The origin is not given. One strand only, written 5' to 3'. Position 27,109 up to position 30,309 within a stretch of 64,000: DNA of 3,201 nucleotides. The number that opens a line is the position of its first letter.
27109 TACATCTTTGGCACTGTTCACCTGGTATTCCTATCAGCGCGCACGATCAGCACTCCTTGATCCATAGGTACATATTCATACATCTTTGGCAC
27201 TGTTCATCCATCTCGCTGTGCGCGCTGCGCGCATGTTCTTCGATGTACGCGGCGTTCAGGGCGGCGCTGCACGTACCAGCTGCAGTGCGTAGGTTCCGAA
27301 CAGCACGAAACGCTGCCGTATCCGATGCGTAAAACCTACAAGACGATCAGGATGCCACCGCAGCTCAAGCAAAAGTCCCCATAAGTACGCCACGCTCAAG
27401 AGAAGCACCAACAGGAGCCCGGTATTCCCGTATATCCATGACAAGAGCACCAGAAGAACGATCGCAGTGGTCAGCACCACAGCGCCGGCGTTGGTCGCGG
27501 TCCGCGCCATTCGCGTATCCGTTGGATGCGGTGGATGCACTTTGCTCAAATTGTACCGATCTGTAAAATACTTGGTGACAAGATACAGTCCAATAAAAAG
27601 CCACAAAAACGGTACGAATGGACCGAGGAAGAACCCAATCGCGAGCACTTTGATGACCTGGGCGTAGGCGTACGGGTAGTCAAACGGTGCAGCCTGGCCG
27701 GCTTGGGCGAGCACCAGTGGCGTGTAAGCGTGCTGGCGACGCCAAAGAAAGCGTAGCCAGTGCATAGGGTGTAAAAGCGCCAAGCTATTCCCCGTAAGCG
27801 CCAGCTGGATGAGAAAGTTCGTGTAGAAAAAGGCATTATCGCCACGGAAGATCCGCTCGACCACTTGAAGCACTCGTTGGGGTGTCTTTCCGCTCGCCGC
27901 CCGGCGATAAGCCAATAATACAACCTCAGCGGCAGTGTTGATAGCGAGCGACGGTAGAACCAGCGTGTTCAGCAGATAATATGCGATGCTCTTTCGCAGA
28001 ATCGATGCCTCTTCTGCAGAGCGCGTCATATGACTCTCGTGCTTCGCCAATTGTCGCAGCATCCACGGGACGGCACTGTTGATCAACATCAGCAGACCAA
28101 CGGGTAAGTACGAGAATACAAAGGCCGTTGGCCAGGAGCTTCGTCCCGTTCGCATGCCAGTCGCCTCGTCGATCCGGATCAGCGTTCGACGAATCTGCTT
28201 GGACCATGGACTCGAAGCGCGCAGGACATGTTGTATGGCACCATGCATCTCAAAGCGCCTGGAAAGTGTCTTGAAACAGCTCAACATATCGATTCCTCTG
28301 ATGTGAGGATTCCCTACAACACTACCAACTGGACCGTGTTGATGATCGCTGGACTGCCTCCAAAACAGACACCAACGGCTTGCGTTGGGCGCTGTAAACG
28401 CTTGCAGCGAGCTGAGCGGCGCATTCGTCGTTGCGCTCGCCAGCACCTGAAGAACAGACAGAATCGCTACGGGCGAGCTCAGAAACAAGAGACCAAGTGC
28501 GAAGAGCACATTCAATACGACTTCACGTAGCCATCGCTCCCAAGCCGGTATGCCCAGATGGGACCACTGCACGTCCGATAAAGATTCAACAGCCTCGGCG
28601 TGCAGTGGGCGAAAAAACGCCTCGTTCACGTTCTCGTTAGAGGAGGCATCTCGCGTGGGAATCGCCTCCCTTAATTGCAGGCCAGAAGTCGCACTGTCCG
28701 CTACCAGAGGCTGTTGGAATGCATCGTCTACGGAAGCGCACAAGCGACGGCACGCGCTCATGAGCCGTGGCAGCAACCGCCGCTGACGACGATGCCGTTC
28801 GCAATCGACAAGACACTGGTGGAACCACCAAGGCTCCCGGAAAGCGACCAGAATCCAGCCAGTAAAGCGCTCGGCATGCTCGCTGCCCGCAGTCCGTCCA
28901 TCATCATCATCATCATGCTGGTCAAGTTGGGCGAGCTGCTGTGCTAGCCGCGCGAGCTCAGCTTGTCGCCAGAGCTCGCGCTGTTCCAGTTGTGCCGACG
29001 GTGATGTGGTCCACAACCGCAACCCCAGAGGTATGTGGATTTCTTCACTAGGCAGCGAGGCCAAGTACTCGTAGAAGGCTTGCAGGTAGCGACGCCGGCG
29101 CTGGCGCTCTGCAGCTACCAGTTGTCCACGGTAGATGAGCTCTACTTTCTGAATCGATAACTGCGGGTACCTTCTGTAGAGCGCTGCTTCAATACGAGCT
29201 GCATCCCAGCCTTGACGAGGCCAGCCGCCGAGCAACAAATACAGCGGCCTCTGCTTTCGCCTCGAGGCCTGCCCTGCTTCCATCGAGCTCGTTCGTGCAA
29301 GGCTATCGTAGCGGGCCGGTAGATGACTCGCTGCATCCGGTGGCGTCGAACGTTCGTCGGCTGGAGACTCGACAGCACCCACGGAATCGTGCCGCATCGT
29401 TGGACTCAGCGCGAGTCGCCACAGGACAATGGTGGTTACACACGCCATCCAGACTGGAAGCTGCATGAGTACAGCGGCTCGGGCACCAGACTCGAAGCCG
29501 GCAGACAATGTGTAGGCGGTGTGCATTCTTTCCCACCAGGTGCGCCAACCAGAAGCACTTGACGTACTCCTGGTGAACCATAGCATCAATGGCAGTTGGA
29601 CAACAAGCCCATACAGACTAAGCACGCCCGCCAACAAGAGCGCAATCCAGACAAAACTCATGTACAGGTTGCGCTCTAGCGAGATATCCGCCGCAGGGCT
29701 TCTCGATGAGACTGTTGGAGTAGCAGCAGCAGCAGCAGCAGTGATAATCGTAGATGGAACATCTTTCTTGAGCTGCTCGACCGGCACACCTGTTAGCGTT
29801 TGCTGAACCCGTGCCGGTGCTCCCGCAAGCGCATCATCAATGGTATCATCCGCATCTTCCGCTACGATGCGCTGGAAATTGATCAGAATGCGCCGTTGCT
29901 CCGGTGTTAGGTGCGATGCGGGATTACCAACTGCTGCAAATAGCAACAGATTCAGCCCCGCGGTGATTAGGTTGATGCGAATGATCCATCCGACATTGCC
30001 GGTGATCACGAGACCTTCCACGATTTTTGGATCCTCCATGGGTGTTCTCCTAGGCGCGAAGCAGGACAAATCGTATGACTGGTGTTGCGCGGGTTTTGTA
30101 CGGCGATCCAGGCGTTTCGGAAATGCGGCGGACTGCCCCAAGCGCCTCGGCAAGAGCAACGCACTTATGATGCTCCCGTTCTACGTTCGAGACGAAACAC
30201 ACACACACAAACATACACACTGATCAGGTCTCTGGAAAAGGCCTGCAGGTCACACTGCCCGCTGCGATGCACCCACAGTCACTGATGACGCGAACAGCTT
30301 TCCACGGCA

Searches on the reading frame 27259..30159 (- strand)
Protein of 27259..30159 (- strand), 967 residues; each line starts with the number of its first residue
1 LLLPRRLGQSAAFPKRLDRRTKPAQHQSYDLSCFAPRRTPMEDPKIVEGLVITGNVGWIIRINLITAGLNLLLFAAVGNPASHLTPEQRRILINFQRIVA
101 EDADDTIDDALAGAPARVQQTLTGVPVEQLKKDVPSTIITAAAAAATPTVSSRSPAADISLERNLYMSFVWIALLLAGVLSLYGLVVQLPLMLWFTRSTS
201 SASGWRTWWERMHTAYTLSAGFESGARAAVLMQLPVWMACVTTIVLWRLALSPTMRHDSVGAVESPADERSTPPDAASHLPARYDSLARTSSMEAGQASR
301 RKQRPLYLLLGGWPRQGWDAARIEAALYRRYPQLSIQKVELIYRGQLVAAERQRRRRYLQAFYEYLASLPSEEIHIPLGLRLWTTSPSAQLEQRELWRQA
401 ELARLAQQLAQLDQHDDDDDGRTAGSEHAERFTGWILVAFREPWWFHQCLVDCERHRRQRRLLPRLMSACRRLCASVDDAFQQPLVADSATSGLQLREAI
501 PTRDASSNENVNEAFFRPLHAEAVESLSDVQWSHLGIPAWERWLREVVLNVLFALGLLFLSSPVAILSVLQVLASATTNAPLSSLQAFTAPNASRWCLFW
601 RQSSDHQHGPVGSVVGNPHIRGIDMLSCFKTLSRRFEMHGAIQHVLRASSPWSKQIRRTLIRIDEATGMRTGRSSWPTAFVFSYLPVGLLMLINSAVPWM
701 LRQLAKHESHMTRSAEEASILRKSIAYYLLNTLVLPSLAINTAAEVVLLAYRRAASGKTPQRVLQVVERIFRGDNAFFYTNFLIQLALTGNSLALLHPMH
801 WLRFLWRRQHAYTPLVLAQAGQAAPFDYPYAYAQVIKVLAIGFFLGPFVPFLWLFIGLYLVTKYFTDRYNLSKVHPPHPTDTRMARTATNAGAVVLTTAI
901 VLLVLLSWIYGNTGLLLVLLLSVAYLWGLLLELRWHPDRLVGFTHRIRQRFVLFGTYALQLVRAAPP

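Call 29: search_protein_families(library=pfam, proteins=[window:27259-30159:-], max_evalue=0.001)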
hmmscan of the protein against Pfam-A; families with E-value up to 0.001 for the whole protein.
window:27259-30159:- (967 aa): 1 family
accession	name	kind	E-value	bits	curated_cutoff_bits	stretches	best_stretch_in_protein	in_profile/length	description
PF02714.20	RSN1_7TM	-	1.1e-22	81.1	28.7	1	674-883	46-248/274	Calcium-dependent channel, 7TM region, putative phosphate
